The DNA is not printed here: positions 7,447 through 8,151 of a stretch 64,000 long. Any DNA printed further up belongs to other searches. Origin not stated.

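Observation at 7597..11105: Translational coupling of a MutT-like NUDIX hydrolase to the PLD-helicase-DUF3427 gene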

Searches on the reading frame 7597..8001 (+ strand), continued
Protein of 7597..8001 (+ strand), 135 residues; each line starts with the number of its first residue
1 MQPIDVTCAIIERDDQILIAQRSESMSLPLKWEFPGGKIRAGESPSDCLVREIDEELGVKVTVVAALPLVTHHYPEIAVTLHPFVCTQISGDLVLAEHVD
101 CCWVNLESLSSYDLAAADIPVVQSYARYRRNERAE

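Call 74: search_dna_similar(query=window:7597-8001:+, collection=plasmids, mode=protein, max_rows=25)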
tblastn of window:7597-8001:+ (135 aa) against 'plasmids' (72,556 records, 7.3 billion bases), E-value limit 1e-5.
Records with a match: 154; places in all: 169; records where one place covers at least 80% of the query: 141.
Best place of each record, by identity: <60% 154.
By first word of the organism name: Bacillus 68; Priestia 10; Escherichia 10; Klebsiella 6; Rhizobium 5; Vibrio 5; Sinorhizobium 4; Sphingomonas 3; Acinetobacter 3; Pasteurella 3; and 33 more.
By predicted mobility (MOB-suite, as given by PLSDB): non-mobilizable 129; mobilizable 14; conjugative 11.
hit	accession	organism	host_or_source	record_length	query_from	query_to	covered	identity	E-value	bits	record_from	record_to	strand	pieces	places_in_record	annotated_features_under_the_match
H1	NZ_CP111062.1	Chondrinema litorale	Seaweed,red alga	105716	1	122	90%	43.5%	8e-25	105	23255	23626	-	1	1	(deoxy)nucleoside triphosphate pyrophosphohydrolase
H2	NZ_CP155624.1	Bacillus paramobilis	Canis lupus familiaris,adipose,leg wound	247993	6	124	88%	44.5%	1e-20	93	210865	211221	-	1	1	(deoxy)nucleoside triphosphate pyrophosphohydrolase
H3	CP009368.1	Bacillus cereus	-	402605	4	122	88%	43.8%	4e-18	86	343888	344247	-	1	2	NUDIX domain protein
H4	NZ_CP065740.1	Bacillus tropicus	-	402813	4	122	88%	43.8%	4e-18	86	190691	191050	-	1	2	(deoxy)nucleoside triphosphate pyrophosphohydrolase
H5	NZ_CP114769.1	Hymenobacter canadensis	whole organism,lake water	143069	1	122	90%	41.9%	9e-19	88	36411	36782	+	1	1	(deoxy)nucleoside triphosphate pyrophosphohydrolase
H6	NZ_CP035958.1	Bacillus mycoides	cell culture,soil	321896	6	122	87%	43.6%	5e-19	89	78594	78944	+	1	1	(deoxy)nucleoside triphosphate pyrophosphohydrolase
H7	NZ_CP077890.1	Staphylococcus aureus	Homo sapiens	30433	4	122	88%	42.9%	9e-20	91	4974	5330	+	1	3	(deoxy)nucleoside triphosphate pyrophosphohydrolase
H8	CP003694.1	Bacillus thuringiensis MC28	-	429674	6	123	87%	43.2%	3e-20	92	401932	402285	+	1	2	MutT/nudix family protein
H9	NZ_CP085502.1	Bacillus cereus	black pepper plant,cell culture,root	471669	6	123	87%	43.2%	6e-18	86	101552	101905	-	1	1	(deoxy)nucleoside triphosphate pyrophosphohydrolase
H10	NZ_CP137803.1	Priestia megaterium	Bacillus megaterium assembly,Arshan ...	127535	6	127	90%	41.0%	4e-23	100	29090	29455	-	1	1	mutT: 8-oxo-dGTP diphosphatase MutT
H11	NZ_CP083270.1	Priestia aryabhattai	cell culture,mangrove sediment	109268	6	127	90%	41.0%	2e-22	98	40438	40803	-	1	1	mutT: 8-oxo-dGTP diphosphatase MutT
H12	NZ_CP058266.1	Priestia megaterium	cell culture,potash salt dump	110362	6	123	87%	42.4%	4e-22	97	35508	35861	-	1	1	(deoxy)nucleoside triphosphate pyrophosphohydrolase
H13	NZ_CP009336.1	Bacillus thuringiensis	-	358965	6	123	87%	42.4%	4e-18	86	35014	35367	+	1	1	(deoxy)nucleoside triphosphate pyrophosphohydrolase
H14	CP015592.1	Bacillus cereus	whole organism,garden soil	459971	6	122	87%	42.7%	1e-18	88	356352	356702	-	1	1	none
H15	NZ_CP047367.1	Bacillus nitratireducens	Solanum lycopersicum L.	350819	6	122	87%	42.7%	1e-18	88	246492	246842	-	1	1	(deoxy)nucleoside triphosphate pyrophosphohydrolase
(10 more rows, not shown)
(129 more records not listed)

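Call 75: search_dna_similar(query=window:7597-8001:+, collection=phages, mode=protein, max_rows=25)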
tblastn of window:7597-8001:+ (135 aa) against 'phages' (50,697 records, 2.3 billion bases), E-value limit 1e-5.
Records with a match: 19; places in all: 19; records where one place covers at least 80% of the query: 12.
Best place of each record, by identity: <60% 19.
By first word of the organism name: Bacteriophage 7; Staphylococcus 2; Acinetobacter 2; Enterococcus 2; Flavobacterium 1; Escherichia 1; Salmonella 1; Salicola 1; Vibrio 1; uncultured 1.
By host as written in the record: - 12; Staphylococcus aureus 2; Flavobacterium sp. B330 1; Escherichia coli O157:H7 ATCC 43895 1; Homo sapiens 1; Salicola sp. PV4 1; Enterococcus faecalis 1.
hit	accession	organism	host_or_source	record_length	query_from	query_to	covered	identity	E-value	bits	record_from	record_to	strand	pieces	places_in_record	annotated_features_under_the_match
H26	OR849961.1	Staphylococcus phage SA 1298 Kay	Staphylococcus aureus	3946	4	122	88%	42.9%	7e-20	89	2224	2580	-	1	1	record has no annotation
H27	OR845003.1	Staphylococcus phage SA 1306 Kay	Staphylococcus aureus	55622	4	122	88%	42.9%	8e-20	89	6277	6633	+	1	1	record has no annotation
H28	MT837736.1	Bacteriophage sp.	human fecal samples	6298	1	134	99%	36.0%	6e-20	90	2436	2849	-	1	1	record has no annotation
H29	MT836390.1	Bacteriophage sp.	human fecal samples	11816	1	123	91%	39.1%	1e-18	86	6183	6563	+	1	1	record has no annotation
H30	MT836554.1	Bacteriophage sp.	human fecal samples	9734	1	123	91%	34.4%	7e-16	78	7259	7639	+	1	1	record has no annotation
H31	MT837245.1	Bacteriophage sp.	human fecal samples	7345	1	123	91%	32.3%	7e-12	67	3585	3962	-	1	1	record has no annotation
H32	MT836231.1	Bacteriophage sp.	human fecal samples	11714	5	123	88%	33.3%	5e-13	70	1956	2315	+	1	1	record has no annotation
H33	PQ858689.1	Flavobacterium phage MaF61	Flavobacterium sp. B330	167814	10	134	93%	30.2%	2e-8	57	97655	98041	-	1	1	putative NUDIX hydrolase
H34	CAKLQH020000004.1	Acinetobacter phage MD-2021a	not known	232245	4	123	89%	30.8%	9e-10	61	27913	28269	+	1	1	mutT_2: mutator MutT protein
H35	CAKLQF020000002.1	Acinetobacter phage MD-2021a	not known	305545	4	123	89%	30.8%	9e-10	61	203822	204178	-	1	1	mutT_1: mutator MutT protein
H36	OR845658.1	Escherichia phage ECO95 1-6-1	Escherichia coli O157:H7 ATCC 43895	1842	1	128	95%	28.7%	1e-12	69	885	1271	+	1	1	record has no annotation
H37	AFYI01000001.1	Salmonella enterica subsp. enterica serovar Infantis str. ...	Homo sapiens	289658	1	128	95%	27.9%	5e-12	67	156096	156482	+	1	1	mutator MutT protein | hypothetical protein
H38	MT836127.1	Bacteriophage sp.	human fecal samples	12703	31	123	69%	37.6%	7e-13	69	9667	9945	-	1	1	record has no annotation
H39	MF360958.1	Salicola phage SCTP-2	Salicola sp. PV4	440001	15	114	74%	33.0%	9e-6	49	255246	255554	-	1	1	265: hypothetical protein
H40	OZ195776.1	Vibrio phage D479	Seawater and oysters mix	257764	8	109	76%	31.2%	1e-6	52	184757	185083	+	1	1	MutT/NUDIX hydrolase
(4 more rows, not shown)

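Call 76: get_annotated_region(hit=H1, flank=5000)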
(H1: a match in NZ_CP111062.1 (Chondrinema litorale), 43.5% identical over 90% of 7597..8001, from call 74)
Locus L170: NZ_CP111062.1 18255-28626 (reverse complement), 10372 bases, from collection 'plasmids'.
description: Chondrinema litorale strain WSW3-B12 plasmid unnamed20, complete sequence
organism: Chondrinema litorale (NCBI taxid 2994555)
taxonomy: Bacteria; Bacteroidota; Cytophagia; Cytophagales; Flammeovirgaceae; Chondrinema; Chondrinema litorale
host: -; source: Seaweed,red alga; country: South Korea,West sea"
typing (MOB-suite, as given by PLSDB): non-mobilizable
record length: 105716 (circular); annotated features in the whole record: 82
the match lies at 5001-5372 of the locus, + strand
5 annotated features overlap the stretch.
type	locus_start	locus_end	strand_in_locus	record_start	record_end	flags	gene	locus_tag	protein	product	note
CDS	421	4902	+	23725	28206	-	-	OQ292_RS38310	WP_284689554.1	ATP-dependent RecD-like DNA helicase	-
CDS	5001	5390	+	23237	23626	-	-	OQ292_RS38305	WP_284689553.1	(deoxy)nucleoside triphosphate pyrophosphohydrolase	-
CDS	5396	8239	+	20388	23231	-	-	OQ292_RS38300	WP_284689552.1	DEAD/DEAH box helicase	-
CDS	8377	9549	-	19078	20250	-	-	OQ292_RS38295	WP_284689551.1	hypothetical protein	-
CDS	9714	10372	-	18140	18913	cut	-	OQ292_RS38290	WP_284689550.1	hypothetical protein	-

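Call 77: get_annotated_region(hit=H2, flank=5000)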
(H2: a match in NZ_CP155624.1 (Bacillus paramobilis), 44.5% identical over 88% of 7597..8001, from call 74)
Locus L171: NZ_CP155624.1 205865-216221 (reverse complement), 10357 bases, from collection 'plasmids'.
description: Bacillus paramobilis strain N24509 plasmid pN24509_2, complete sequence
organism: Bacillus paramobilis (NCBI taxid 2817477)
taxonomy: Bacteria; Bacillota; Bacilli; Bacillales; Bacillaceae; Bacillus; Bacillus paramobilis
host: -; source: Canis lupus familiaris,adipose,leg wound; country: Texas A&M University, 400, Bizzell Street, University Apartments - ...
typing (MOB-suite, as given by PLSDB): non-mobilizable
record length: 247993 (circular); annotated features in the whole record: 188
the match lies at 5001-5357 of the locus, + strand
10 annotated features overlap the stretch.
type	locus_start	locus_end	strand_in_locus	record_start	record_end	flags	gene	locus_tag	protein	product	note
CDS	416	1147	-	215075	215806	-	-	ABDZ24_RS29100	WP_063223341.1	M23 family metallopeptidase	-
CDS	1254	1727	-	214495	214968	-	-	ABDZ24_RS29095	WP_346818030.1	hypothetical protein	-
CDS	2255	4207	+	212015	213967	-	-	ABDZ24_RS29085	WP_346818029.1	5'-nucleotidase C-terminal domain-containing protein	GO:0009166 - nucleotide catabolic process [Evidence IEA]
CDS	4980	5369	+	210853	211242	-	-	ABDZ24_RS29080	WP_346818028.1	(deoxy)nucleoside triphosphate pyrophosphohydrolase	-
CDS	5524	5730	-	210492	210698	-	-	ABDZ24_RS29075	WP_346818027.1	hypothetical protein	-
CDS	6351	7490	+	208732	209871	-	-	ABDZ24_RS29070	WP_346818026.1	Ig-like domain-containing protein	-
CDS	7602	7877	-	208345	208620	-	-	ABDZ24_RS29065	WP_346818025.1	hypothetical protein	-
CDS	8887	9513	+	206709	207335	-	-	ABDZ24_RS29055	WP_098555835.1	photosystem II reaction center X protein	-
CDS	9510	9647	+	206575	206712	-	-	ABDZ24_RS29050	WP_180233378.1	hypothetical protein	-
CDS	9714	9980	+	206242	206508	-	-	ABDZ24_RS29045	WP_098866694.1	hypothetical protein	-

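Call 78: get_annotated_region(hit=H10, flank=5000)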
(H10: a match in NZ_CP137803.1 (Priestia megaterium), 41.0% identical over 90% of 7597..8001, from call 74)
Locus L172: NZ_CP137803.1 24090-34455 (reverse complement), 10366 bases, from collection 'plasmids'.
description: Priestia megaterium strain Y18-01 plasmid unnamed3, complete sequence
organism: Priestia megaterium (NCBI taxid 1404)
taxonomy: Bacteria; Bacillota; Bacilli; Bacillales; Bacillaceae; Priestia; Priestia megaterium
host: -; source: Bacillus megaterium assembly,Arshan water; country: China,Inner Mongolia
typing (MOB-suite, as given by PLSDB): non-mobilizable; replicon rep_cluster_385
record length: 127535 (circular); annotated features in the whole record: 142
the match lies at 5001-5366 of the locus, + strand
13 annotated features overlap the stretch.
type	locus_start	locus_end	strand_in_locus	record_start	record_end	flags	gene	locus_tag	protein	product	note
CDS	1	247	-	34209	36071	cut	-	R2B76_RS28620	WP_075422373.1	ABC transporter permease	-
CDS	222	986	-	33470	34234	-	-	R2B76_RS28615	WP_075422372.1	ABC transporter ATP-binding protein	-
CDS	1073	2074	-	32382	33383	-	-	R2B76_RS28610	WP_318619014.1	sensor histidine kinase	GO:0007165 - signal transduction [Evidence IEA]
CDS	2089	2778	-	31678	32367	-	-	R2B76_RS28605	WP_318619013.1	response regulator transcription factor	-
CDS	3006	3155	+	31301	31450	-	-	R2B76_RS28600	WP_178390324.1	hypothetical protein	-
CDS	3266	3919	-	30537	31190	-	-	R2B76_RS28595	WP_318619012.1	class D sortase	-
CDS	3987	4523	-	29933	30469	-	-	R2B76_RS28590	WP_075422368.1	LPXTG cell wall anchor domain-containing protein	-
CDS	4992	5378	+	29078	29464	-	mutT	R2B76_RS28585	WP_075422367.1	8-oxo-dGTP diphosphatase MutT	GO:0006281 - DNA repair [Evidence IEA]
CDS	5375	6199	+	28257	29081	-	-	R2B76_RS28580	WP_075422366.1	HNH endonuclease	-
CDS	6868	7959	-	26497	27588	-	-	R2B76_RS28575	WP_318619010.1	YsnF/AvaK domain-containing protein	-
CDS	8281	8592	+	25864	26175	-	-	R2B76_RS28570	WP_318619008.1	hypothetical protein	-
CDS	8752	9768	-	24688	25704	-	-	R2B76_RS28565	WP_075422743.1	quercetin 2,3-dioxygenase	-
CDS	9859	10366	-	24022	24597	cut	-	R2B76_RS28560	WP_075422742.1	TetR/AcrR family transcriptional regulator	GO:0006355 - regulation of DNA-templated transcription [Evidence IEA]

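Call 79: get_annotated_region(hit=H5, flank=5000)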
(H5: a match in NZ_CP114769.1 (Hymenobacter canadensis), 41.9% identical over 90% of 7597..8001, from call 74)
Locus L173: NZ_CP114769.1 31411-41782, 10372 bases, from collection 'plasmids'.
description: Hymenobacter canadensis strain PAMC 29467 plasmid unnamed2, complete sequence
organism: Hymenobacter canadensis (NCBI taxid 2999067)
taxonomy: Bacteria; Bacteroidota; Cytophagia; Cytophagales; Hymenobacteraceae; Hymenobacter; Hymenobacter canadensis
host: -; source: whole organism,lake water; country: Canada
typing (MOB-suite, as given by PLSDB): mobilizable; relaxase MOBB
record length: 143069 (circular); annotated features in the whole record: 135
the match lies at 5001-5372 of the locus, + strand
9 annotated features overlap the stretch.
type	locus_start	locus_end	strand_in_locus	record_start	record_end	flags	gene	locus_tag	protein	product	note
CDS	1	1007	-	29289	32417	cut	-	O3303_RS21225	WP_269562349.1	BPTD_3080 family restriction endonuclease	-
CDS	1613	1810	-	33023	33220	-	-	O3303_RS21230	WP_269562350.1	hypothetical protein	-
CDS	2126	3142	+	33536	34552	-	-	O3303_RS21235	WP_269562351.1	HNH endonuclease domain-containing protein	-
CDS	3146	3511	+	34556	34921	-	-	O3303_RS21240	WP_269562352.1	HIT family protein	-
CDS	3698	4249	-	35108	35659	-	-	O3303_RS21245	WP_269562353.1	IS630 family transposase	-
CDS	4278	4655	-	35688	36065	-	-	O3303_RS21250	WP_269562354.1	hypothetical protein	-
CDS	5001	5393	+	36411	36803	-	-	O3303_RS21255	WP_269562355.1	(deoxy)nucleoside triphosphate pyrophosphohydrolase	-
CDS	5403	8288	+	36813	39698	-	-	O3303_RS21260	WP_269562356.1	DEAD/DEAH box helicase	-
CDS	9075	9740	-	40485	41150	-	-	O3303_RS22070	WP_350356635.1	LuxR C-terminal-related transcriptional regulator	GO:0006355 - regulation of DNA-templated transcription [Evidence IEA]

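Call 80: search_protein_families(library=pfam, proteins=[L172:5375-6196:+, L170:5396-8236:+, L173:5403-8285:+, L173:2126-3139:+, L170:421-4899:+, L140:1504-2403:-], max_evalue=0.001)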
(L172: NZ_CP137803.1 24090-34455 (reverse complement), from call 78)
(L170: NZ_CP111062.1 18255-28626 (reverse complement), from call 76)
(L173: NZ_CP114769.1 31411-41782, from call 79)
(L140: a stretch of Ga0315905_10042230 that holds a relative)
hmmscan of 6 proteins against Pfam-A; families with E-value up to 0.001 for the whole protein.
L172:5375-6196:+ (274 aa): 2 families
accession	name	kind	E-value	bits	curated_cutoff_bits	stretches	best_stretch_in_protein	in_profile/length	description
PF01844.29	HNH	-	4.3e-11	43.2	21.4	1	207-257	1-46/47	HNH endonuclease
PF14279.12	HNH_5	-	0.00012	22.4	27.5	1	207-256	1-45/56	HNH endonuclease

L170:5396-8236:+ (947 aa): 7 families
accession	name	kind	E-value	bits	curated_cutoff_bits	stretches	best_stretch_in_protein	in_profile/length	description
PF11907.13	DUF3427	-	1.8e-73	247.7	27.7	1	682-944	1-279/280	Domain of unknown function (DUF3427)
PF04851.21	ResIII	-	1.7e-44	152.1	22.5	1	215-365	2-164/164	Type III restriction enzyme, res subunit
PF00271.37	Helicase_C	-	2.7e-13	50.6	23.5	1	447-540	19-109/110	Helicase conserved C-terminal domain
PF00270.35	DEAD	-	3.5e-12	46.8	26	1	219-365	2-162/167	DEAD/DEAH box helicase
PF13091.12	PLDc_2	-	8.8e-11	42.2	27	1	48-173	4-129/132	PLD-like domain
PF18766.7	SWI2_SNF2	-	6.7e-09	36.2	26.7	1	234-414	16-206/221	SWI2/SNF2 ATPase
PF09565.16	RE_NgoFVII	-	4.8e-06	26.4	23.8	1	47-169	11-145/162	NgoFVII restriction endonuclease N-terminal PLD domain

L173:5403-8285:+ (961 aa): 6 families
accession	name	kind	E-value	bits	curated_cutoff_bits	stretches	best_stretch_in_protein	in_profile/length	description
PF11907.13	DUF3427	-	4.9e-79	265.9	27.7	1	687-955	2-280/280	Domain of unknown function (DUF3427)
PF04851.21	ResIII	-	2.6e-37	128.7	22.5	1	218-368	2-164/164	Type III restriction enzyme, res subunit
PF00271.37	Helicase_C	-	3.1e-11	43.9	23.5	1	448-543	17-108/110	Helicase conserved C-terminal domain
PF13091.12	PLDc_2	-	1e-10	42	27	1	71-175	24-125/132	PLD-like domain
PF00270.35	DEAD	-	2.2e-09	37.7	26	1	223-368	3-162/167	DEAD/DEAH box helicase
PF18766.7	SWI2_SNF2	-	1.7e-08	34.8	26.7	1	234-418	13-207/221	SWI2/SNF2 ATPase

L173:2126-3139:+ (338 aa): 0 families

L170:421-4899:+ (1493 aa): 10 families
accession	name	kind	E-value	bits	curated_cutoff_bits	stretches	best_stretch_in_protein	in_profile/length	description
PF13604.12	AAA_30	-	4.8e-26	92.1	27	1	623-767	9-141/191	AAA domain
PF13245.12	AAA_19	-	4.1e-22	79.3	25.1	1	622-758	3-133/134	AAA domain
PF01443.25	Viral_helicase1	-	2.5e-16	60.6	21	2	636-757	4-100/228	Viral superfamily 1 RNA helicase core domain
PF13538.12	UvrD_C_2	-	7.6e-13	48.6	27.4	1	1017-1063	1-51/52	UvrD-like helicase C-terminal domain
PF13086.12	AAA_11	-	4.5e-09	36.9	27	1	711-757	212-253/257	AAA domain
PF05970.20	PIF1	-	6.1e-06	26.4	25.9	1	629-801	21-198/223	PIF1-like helicase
PF13401.12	AAA_22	-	2.4e-05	25.1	27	1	629-735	4-104/130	AAA domain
PF00005.33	ABC_tran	-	0.00011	23.3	25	1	633-687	14-67/137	ABC transporter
PF03193.22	RsgA_GTPase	-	0.00011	22.5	30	1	584-661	61-137/174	RsgA GTPase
PF13479.12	AAA_24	-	0.00024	21.4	27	1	634-739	6-88/195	AAA domain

L140:1504-2403:- (300 aa): 2 families
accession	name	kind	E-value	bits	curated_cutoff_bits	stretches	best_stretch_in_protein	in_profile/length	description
PF13391.12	HNH_2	-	2.2e-13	50.3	21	1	196-248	1-66/66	HNH endonuclease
PF02182.23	SAD_SRA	-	0.00031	21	30.7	1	50-98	48-106/148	SAD/SRA domain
